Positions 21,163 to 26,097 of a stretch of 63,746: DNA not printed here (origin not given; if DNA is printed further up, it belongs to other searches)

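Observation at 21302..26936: Stripped-down type VII (WXG100) secretion locus: EssC + YukD-like + two WXG100 proteins only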

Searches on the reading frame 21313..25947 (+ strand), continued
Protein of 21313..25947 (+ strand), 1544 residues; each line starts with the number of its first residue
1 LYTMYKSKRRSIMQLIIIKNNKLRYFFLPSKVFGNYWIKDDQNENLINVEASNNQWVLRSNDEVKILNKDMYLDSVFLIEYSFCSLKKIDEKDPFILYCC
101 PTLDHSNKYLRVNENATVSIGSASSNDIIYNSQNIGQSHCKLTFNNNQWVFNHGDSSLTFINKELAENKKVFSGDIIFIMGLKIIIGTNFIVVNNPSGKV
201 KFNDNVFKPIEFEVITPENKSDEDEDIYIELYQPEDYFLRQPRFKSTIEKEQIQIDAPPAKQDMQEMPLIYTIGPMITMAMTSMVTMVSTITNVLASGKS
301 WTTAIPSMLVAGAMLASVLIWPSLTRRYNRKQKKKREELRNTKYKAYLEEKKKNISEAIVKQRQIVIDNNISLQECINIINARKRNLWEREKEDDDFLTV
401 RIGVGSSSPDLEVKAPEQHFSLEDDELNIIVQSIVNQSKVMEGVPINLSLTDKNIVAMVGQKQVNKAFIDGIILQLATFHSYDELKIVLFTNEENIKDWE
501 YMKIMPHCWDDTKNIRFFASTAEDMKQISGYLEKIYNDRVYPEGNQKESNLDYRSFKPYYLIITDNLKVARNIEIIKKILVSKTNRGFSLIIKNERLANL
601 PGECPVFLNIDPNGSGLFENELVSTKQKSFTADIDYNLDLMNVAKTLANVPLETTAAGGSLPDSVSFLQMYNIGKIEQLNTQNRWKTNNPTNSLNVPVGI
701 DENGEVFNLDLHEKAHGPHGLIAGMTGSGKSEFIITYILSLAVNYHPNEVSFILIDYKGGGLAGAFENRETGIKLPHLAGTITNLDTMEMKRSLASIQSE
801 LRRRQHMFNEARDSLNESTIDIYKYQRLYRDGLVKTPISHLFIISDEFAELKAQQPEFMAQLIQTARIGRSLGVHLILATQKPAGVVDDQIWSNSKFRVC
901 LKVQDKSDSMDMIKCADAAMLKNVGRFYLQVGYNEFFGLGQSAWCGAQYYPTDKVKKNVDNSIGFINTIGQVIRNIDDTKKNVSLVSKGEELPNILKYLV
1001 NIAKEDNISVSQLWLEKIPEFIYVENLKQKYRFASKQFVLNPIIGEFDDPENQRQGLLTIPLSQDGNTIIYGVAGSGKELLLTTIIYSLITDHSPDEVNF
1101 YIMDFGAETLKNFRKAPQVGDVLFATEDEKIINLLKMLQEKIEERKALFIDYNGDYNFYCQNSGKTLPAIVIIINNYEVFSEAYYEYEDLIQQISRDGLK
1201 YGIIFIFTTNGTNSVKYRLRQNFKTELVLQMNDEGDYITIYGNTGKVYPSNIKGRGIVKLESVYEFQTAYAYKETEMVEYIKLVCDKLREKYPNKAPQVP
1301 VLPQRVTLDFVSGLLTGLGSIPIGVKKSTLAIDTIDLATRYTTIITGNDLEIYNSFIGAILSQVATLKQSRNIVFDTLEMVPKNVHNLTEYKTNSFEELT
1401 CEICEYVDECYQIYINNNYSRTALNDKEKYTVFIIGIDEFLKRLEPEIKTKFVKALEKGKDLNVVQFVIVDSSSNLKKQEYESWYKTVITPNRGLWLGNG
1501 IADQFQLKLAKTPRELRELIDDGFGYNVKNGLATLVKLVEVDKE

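Call 23: find_homologous_proteins(query=window:21349-25947:+, max_evalue=1e-50)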
Query window:21349-25947:+ (1532 aa): 402 proteins with E <= 1e-50 among 8000 candidates; the best 120 are listed.
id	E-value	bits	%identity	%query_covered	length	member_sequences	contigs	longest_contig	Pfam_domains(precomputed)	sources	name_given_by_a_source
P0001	0.0e+0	3464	100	100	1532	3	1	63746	PF00498.32,PF01580.25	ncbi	-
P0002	0.0e+0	2952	83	100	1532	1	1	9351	PF00498.32,PF01580.25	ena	-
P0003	0.0e+0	2810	79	100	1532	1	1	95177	PF13555.13,PF01580.25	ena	-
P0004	0.0e+0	2769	77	100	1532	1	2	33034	PF00498.32,PF01580.25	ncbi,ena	-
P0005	0.0e+0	2768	78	100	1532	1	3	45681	PF01580.25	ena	-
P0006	0.0e+0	2766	78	100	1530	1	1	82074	PF00498.32,PF13555.13,PF01580.25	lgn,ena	-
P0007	0.0e+0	2732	76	100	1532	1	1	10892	PF00498.32,PF01580.25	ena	-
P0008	0.0e+0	2683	75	100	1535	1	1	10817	PF00498.32,PF01580.25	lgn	-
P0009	0.0e+0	2648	75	100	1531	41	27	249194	PF00498.32,PF01580.25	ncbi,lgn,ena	-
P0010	0.0e+0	2439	69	100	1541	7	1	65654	PF01580.25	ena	-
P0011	0.0e+0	2435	69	100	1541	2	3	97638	PF00498.32,PF01580.25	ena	-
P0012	0.0e+0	2359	67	100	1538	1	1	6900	PF01580.25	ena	-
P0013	0.0e+0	2322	66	100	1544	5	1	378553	PF01580.25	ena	-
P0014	0.0e+0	2311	65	100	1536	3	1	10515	PF01580.25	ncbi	-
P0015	0.0e+0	2251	63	100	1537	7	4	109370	PF01580.25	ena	-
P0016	0.0e+0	2233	64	100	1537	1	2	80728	PF01580.25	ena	-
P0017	0.0e+0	2225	63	100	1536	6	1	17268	PF01580.25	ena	-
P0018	0.0e+0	2214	63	100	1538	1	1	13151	PF01580.25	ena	-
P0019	0.0e+0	2202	62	100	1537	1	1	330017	PF01580.25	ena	-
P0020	0.0e+0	1878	54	100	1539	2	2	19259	PF00498.32,PF01580.25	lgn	-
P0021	0.0e+0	1824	53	100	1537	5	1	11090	PF00498.32,PF01580.25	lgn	-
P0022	0.0e+0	1821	53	100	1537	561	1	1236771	PF00498.32,PF01580.25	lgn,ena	-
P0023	0.0e+0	1815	53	100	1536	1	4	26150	PF00498.32,PF01580.25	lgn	-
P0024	0.0e+0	1814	53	100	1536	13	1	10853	PF00498.32,PF01580.25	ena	-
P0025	0.0e+0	1812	53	100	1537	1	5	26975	PF00498.32,PF01580.25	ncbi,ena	-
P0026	0.0e+0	1811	53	100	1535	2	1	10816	PF00498.32,PF01580.25,PF02456.22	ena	-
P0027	0.0e+0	1810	53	100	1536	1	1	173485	PF00498.32,PF01580.25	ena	-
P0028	0.0e+0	1809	53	100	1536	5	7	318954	PF00498.32,PF16697.11,PF01580.25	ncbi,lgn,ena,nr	ncbi:MAG: type VII secretion protein EssC [Bacilli bacterium]|nr:type VII secretion protein EssC [Ba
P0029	0.0e+0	1806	53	100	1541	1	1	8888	PF00498.32,PF13401.13,PF01580.25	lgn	-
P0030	0.0e+0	1802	52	100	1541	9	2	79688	PF00498.32,PF13401.13,PF01580.25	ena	-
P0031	0.0e+0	1796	54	100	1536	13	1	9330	PF00498.32,PF01580.25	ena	-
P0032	0.0e+0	1793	53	100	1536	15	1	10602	PF00498.32,PF01580.25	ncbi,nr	ncbi:MAG: type VII secretion protein EssC [Bacilli bacterium]|nr:type VII secretion protein EssC [Ba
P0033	0.0e+0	1788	53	100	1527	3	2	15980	PF00498.32,PF01580.25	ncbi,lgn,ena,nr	ncbi:MAG: type VII secretion protein EssC [Bacilli bacterium]|nr:type VII secretion protein EssC [Ba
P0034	0.0e+0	1773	52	100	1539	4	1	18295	PF00498.32,PF01580.25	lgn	-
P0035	0.0e+0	1767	52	100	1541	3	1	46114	PF00498.32,PF01580.25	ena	-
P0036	0.0e+0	1766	51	100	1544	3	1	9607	PF00498.32,PF13555.13,PF13401.13,PF01580.25,PF02456.22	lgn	-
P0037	0.0e+0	1765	52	100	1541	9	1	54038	PF00498.32,PF01580.25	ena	-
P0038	0.0e+0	1764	52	100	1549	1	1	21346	PF00498.32,PF16697.11,PF01580.25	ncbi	-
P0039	0.0e+0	1763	52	100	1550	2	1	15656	PF00498.32,PF01580.25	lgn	-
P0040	0.0e+0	1761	52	100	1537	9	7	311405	PF00498.32,PF01580.25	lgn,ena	-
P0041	0.0e+0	1760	51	100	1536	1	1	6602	PF00498.32,PF16697.11,PF01580.25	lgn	-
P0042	0.0e+0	1755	52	100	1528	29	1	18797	PF01580.25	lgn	-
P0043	0.0e+0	1754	51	100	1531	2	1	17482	PF00498.32,PF16697.11,PF01580.25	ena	-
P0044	0.0e+0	1750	51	100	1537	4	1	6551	PF00498.32,PF16697.11,PF01580.25,PF02456.22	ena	-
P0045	0.0e+0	1742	51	100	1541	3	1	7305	PF00498.32,PF01580.25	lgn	-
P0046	0.0e+0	1740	51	100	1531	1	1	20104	PF00498.32,PF16697.11,PF01580.25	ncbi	-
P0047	0.0e+0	1735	51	100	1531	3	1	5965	PF00498.32,PF16697.11,PF01580.25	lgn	-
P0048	0.0e+0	1734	52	100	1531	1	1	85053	PF01580.25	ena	-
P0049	0.0e+0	1734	52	100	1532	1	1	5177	PF00498.32,PF01580.25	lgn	-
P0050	0.0e+0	1725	51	100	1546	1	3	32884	PF01580.25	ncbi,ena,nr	ncbi:MAG: type VII secretion protein EssC [Bacilli bacterium]|nr:type VII secretion protein EssC [Ba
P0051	0.0e+0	1723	52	100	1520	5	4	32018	PF00498.32,PF01580.25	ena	-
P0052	0.0e+0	1722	51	100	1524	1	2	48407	PF00498.32,PF16697.11,PF01580.25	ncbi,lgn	-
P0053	0.0e+0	1721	54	95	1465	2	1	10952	PF00498.32,PF01580.25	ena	-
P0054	0.0e+0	1720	51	100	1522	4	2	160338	PF00498.32,PF16697.11,PF01580.25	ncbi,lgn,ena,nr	ncbi:MAG: type VII secretion protein EssC [Bacilli bacterium]|nr:type VII secretion protein EssC [Ba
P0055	0.0e+0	1718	51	100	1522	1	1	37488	PF00498.32,PF01580.25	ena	-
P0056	0.0e+0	1717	51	100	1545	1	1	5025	PF01580.25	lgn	-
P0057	0.0e+0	1716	52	100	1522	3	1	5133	PF01580.25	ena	-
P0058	0.0e+0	1713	51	100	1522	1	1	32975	PF00498.32,PF16697.11,PF01580.25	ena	-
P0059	0.0e+0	1713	50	100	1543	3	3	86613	PF01580.25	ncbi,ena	-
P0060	0.0e+0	1712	51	100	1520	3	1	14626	PF00498.32,PF16697.11,PF01580.25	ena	-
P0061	0.0e+0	1710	50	100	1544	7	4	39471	PF01580.25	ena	-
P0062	0.0e+0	1708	51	100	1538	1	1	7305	PF00498.32,PF01580.25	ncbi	-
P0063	0.0e+0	1708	51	100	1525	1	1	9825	PF00498.32,PF16697.11,PF01580.25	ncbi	-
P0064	0.0e+0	1706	51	100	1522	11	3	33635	PF00498.32,PF01580.25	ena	-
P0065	0.0e+0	1706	50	100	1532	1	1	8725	PF00498.32,PF16697.11,PF13555.13,PF01580.25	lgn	-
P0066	0.0e+0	1703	50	100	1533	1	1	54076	PF00498.32,PF01580.25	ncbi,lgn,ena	-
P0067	0.0e+0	1703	51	100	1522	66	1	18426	PF00498.32,PF01580.25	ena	-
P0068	0.0e+0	1703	50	100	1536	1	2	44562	PF00498.32,PF01580.25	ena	-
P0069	0.0e+0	1701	51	99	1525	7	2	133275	PF00498.32,PF16697.11,PF01580.25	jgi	-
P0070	0.0e+0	1700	52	99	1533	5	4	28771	PF00498.32,PF16697.11,PF01580.25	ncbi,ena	-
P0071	0.0e+0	1700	51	100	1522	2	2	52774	PF00498.32,PF16697.11,PF01580.25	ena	-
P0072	0.0e+0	1699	50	100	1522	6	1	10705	PF00498.32,PF01580.25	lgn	-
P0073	0.0e+0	1698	50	100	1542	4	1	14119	PF01580.25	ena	-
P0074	0.0e+0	1698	50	100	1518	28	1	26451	PF00498.32,PF16697.11,PF01580.25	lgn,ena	-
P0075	0.0e+0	1697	51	100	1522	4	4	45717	PF00498.32,PF01580.25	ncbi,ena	-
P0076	0.0e+0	1697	51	100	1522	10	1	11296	PF00498.32,PF01580.25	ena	-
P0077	0.0e+0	1697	51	100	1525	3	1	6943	PF00498.32,PF16697.11,PF01580.25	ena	-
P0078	0.0e+0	1695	51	100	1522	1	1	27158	PF00498.32,PF01580.25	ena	-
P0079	0.0e+0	1694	51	100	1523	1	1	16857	PF00498.32,PF16697.11,PF01580.25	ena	-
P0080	0.0e+0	1694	50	100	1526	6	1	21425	PF00498.32,PF16697.11,PF01580.25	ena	-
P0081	0.0e+0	1693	50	100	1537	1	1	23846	PF00498.32,PF16697.11,PF01580.25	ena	-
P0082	0.0e+0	1693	50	100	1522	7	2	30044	PF00498.32,PF16697.11,PF01580.25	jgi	-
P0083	0.0e+0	1692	50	100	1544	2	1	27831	PF00498.32,PF01580.25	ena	-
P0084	0.0e+0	1691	51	100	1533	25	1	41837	PF00498.32,PF01580.25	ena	-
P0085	0.0e+0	1691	50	100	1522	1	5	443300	PF00498.32,PF01580.25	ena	-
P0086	0.0e+0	1690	51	100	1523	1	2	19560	PF00498.32,PF01580.25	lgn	-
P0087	0.0e+0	1689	51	100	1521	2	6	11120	PF00498.32,PF01580.25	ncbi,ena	-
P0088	0.0e+0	1687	50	100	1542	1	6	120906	PF01580.25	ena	-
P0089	0.0e+0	1687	50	100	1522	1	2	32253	PF00498.32,PF01580.25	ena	-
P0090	0.0e+0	1684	50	100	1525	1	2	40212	PF00498.32,PF16697.11,PF01580.25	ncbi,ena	-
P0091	0.0e+0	1684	50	100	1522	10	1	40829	PF00498.32,PF16697.11,PF01580.25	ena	-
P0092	0.0e+0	1683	51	100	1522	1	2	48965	PF00498.32,PF01580.25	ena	-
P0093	0.0e+0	1683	51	100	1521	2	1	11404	PF00498.32,PF16697.11,PF01580.25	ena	-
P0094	0.0e+0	1683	50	100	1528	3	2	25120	PF00498.32,PF16697.11,PF01580.25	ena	-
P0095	0.0e+0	1680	51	100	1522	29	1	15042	PF00498.32,PF16697.11,PF01580.25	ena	-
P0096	0.0e+0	1680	50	100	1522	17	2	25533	PF00498.32,PF01580.25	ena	-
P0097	0.0e+0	1678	50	100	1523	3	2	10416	PF00498.32,PF01580.25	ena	-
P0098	0.0e+0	1678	50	100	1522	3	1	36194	PF00498.32,PF01580.25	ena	-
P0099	0.0e+0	1678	50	100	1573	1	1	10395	PF00498.32,PF16697.11,PF01580.25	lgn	-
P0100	0.0e+0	1678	51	100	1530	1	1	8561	PF00498.32,PF16697.11,PF01580.25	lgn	-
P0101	0.0e+0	1678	50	100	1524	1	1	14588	PF00498.32,PF01580.25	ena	-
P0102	0.0e+0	1677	50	100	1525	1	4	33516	PF00498.32,PF16697.11,PF01580.25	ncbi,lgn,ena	-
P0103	0.0e+0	1677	50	100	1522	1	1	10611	PF00498.32,PF01580.25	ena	-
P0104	0.0e+0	1676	50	100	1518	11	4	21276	PF00498.32,PF16697.11,PF01580.25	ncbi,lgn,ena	-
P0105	0.0e+0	1676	50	100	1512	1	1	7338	PF00498.32,PF16697.11,PF01580.25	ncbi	-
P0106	0.0e+0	1674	50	100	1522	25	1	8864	PF00498.32,PF16697.11,PF01580.25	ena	-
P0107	0.0e+0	1673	50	100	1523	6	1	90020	PF00498.32,PF16697.11,PF01580.25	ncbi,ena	-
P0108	0.0e+0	1673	50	100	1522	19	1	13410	PF00498.32,PF16697.11,PF01580.25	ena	-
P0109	0.0e+0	1672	50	100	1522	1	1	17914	PF00498.32,PF01580.25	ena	-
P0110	0.0e+0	1671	50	100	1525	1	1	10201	PF00498.32,PF16697.11,PF01580.25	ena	-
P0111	0.0e+0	1670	50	100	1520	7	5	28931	PF00498.32,PF16697.11,PF01580.25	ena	-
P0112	0.0e+0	1669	50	100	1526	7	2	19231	PF00498.32,PF16697.11,PF01580.25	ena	-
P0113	0.0e+0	1667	50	100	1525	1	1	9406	PF00498.32,PF01580.25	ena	-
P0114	0.0e+0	1665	50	100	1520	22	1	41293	PF00498.32,PF01580.25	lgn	-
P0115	0.0e+0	1665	50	100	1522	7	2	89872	PF00498.32,PF16697.11,PF01580.25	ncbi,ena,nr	ncbi:MAG: type VII secretion protein EssC [Bacilli bacterium]|nr:type VII secretion protein EssC [Ba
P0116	0.0e+0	1663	50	100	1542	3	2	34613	PF00498.32,PF13555.13,PF01580.25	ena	-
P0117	0.0e+0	1661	50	100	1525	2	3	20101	PF00498.32,PF16697.11,PF01580.25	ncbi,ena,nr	ncbi:MAG: type VII secretion protein EssC [Bacilli bacterium]|nr:type VII secretion protein EssC [Ba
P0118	0.0e+0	1660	50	100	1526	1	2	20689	PF00498.32,PF16697.11,PF01580.25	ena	-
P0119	0.0e+0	1656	49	100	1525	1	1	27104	PF00498.32,PF01580.25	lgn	-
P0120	0.0e+0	1655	49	100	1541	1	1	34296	PF00498.32,PF01580.25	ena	-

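Call 24: find_encoding_contigs(protein=P0022, flank=10000, max_places=3)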
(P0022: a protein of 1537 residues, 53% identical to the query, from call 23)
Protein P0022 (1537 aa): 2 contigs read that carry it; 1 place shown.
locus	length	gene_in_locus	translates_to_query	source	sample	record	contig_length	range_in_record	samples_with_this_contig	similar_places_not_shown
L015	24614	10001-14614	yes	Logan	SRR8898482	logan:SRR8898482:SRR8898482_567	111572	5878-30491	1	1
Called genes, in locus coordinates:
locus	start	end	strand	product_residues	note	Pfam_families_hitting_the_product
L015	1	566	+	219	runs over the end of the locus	PF00406:ADK, PF13207:AAA_17, PF05191:ADK_lid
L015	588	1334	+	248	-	PF00557:Peptidase_M24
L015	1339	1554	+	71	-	PF01176:eIF-1a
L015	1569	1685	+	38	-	PF00444:Ribosomal_L36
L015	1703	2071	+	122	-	PF00416:Ribosomal_S13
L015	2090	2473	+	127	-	PF00411:Ribosomal_S11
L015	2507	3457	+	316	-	PF01193:RNA_pol_L, PF01000:RNA_pol_A_bac, PF03118:RNA_pol_A_CTD, PF26169:HHH_XRCC3_RpoA (weak)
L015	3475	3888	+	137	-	PF01196:Ribosomal_L17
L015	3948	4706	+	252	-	PF00106:adh_short, PF03435:Sacchrp_dh_NADP (faint), PF08659:KR (weak), PF13460:NAD_binding_10 (weak), PF13561:adh_short_C2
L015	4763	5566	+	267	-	PF00005:ABC_tran, PF00004:AAA (faint)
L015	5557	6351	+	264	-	PF02463:SMC_N (faint), PF00005:ABC_tran, PF13304:AAA_21 (faint)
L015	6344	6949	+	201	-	-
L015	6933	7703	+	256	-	PF01416:PseudoU_synth_1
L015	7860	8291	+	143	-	PF00572:Ribosomal_L13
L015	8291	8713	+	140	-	PF00380:Ribosomal_S9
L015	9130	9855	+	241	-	-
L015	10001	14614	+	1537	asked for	PF00498:FHA, PF01580:FtsK_SpoIIIE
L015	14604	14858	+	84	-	-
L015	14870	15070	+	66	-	-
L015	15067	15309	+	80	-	-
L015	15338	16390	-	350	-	PF08486:SpoIID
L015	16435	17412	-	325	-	PF00882:Zn_dep_PLPC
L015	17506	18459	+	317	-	PF07751:Abi_2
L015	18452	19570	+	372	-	PF00089:Trypsin, PF13365:Trypsin_2, PF00595:PDZ, PF13180:PDZ_2, PF17820:PDZ_6 (weak)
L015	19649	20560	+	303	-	PF01545:Cation_efflux, PF16916:ZT_dimer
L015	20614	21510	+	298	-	PF04018:VCA0040-like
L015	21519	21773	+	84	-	-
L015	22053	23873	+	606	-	PF00501:AMP-binding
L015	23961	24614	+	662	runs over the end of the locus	PF00512:HisKA, PF02518:HATPase_c, PF00072:Response_reg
